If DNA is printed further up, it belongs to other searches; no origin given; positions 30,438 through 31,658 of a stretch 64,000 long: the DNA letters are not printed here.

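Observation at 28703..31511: Three translationally coupled ATP-grasp paralogs, the third divergent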

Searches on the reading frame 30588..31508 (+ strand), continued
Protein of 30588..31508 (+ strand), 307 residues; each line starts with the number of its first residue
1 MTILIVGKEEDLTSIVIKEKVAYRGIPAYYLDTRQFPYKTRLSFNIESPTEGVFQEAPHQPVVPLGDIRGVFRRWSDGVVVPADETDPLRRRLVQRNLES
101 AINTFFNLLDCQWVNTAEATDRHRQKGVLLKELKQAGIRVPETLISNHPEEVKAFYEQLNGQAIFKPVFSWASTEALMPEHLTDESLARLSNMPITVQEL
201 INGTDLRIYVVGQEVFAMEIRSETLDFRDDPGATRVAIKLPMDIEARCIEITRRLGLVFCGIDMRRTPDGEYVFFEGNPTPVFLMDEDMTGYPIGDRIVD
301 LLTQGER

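Call 31: search_solved_structures(query=window:30588-31508:+, max_evalue=1e-9, show_alignments=5)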
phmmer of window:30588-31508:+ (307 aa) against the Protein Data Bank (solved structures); distinct sequences matched with E-value up to 1e-9: 6.
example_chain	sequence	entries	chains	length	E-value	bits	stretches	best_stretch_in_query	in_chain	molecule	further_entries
7drm_A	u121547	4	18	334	3.8e-27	98.6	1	2-293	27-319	ATP-grasp domain-containing protein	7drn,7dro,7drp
5ig9_A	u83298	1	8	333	1.5e-20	76.9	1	1-303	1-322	ATP grasp ligase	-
5ig8_A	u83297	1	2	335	3.3e-18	69.2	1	13-305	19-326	ATP grasp ligase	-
7m4s_A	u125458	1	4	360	3.7e-17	65.8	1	19-304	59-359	AMdnB protein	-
9bou_A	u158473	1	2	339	2.5e-12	49.9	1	1-302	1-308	MvdD-like pre-ATP grasp domain-containing protein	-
7mgv_A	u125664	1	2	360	1e-11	47.9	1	16-302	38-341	CdnC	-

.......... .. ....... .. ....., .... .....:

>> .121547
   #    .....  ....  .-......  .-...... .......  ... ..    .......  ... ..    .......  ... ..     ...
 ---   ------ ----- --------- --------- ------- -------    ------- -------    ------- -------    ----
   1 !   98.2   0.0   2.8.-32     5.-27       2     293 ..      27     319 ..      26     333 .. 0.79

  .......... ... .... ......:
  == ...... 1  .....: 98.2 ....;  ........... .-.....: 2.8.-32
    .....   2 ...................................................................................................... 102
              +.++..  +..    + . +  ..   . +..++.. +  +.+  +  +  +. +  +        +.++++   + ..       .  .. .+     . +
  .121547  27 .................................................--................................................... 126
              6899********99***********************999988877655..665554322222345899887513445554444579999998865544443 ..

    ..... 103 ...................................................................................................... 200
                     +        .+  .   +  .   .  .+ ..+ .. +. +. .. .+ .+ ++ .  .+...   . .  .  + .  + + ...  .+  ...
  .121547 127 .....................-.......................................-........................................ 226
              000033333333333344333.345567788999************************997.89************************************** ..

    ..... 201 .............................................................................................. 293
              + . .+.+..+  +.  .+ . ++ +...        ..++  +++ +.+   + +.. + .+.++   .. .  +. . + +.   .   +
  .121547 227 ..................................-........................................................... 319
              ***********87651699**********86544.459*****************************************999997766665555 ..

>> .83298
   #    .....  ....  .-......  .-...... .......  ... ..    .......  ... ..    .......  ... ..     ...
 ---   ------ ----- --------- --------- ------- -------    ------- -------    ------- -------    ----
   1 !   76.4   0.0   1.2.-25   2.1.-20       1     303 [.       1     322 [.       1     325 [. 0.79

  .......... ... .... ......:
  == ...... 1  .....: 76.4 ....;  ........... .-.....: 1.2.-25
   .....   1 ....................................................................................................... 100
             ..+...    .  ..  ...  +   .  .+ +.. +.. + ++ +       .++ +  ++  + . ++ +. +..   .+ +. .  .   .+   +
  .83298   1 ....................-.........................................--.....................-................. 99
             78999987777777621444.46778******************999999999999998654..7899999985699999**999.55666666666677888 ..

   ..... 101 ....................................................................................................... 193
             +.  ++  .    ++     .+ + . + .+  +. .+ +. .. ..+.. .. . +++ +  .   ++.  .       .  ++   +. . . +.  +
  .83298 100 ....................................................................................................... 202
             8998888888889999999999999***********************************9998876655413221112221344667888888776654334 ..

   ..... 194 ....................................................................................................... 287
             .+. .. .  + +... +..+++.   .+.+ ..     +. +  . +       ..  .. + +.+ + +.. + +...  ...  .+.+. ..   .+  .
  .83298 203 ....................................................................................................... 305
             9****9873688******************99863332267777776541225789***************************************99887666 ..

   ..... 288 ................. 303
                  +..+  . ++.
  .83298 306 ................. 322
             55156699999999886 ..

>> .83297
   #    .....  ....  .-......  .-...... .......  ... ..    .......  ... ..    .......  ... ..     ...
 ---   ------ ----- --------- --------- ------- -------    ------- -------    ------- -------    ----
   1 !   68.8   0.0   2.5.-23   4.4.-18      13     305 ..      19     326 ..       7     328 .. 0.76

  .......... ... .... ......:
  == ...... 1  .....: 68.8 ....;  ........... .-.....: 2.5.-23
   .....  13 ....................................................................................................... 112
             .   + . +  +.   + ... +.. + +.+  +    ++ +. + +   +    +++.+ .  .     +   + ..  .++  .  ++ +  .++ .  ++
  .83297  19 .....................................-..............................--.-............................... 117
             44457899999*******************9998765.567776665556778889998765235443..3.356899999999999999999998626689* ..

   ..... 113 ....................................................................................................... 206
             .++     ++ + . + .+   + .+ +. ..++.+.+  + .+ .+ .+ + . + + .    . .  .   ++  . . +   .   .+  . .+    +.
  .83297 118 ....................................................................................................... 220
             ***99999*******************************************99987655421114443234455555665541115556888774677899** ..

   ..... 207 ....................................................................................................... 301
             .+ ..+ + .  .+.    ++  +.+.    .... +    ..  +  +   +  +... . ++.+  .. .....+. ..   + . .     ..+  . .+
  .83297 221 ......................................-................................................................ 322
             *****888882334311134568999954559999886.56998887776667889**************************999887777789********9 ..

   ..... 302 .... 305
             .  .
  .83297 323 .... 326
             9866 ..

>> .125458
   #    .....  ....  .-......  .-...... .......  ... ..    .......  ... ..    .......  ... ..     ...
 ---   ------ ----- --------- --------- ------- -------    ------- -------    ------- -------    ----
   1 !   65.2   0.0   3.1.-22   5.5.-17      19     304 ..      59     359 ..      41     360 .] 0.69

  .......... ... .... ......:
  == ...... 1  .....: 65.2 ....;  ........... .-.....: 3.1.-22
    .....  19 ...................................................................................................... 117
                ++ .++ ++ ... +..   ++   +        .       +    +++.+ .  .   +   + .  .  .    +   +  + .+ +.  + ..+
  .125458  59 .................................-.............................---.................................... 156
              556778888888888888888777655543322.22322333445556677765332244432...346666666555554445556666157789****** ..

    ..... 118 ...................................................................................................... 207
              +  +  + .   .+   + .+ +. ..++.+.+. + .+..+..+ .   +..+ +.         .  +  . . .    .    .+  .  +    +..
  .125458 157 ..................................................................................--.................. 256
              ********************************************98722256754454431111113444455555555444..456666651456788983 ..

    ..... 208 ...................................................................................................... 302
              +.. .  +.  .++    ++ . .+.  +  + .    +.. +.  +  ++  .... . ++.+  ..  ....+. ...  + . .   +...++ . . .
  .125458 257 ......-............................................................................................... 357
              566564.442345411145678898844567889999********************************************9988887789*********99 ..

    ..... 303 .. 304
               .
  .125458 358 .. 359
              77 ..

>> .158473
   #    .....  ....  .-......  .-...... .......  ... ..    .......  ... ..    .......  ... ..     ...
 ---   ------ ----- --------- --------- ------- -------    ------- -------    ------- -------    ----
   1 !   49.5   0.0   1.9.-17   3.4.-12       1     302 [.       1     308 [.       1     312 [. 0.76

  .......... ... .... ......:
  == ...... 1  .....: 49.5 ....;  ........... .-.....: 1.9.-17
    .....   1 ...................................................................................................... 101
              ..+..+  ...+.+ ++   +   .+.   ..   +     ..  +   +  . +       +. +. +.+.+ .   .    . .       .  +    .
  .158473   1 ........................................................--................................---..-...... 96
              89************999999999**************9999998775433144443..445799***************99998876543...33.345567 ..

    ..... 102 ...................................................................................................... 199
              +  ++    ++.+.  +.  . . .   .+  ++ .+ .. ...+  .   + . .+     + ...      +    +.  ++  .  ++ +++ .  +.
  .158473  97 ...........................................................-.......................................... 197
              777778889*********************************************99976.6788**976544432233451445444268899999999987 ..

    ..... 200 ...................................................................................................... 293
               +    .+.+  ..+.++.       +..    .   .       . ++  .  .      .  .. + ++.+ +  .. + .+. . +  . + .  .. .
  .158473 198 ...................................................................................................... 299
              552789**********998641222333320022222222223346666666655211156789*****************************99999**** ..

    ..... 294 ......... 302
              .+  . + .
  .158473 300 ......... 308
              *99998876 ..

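Call 53: find_related_loci(query=A1, collection=metagenome_contigs, flank=5000)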
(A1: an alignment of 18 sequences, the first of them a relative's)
Query A1 (307 aa) in metagenome_contigs; peptide patterns used: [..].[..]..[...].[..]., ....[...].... (x = any residue, [..] = any of these).
278 stretches matched a pattern; 239 encode a relative of the query (tblastn E <= 1e-3); the best 80 are kept; 80 distinct loci.
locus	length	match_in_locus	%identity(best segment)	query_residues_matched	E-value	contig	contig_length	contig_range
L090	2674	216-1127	52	1-306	7e-101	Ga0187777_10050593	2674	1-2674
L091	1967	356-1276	49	1-305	5e-93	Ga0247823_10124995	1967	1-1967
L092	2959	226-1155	42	1-305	2e-84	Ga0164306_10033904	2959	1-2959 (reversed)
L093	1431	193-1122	43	1-306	2e-86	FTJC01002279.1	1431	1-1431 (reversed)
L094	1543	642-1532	44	3-302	4e-78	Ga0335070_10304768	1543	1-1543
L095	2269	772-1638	44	3-294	2e-72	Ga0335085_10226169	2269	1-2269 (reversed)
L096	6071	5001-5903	38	4-304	4e-70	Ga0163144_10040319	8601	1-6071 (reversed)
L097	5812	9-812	45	24-294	2e-67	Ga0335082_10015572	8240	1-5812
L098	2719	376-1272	39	1-302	5e-65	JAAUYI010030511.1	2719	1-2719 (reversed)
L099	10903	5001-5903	38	1-304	1e-64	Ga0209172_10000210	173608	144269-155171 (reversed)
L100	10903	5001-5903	38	1-304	6e-64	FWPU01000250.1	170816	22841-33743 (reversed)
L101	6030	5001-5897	39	1-302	8e-64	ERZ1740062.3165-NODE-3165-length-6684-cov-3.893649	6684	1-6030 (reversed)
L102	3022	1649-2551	37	1-304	2e-62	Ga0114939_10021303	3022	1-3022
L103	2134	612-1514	37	1-304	1e-63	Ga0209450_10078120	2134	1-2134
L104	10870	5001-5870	39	1-294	2e-61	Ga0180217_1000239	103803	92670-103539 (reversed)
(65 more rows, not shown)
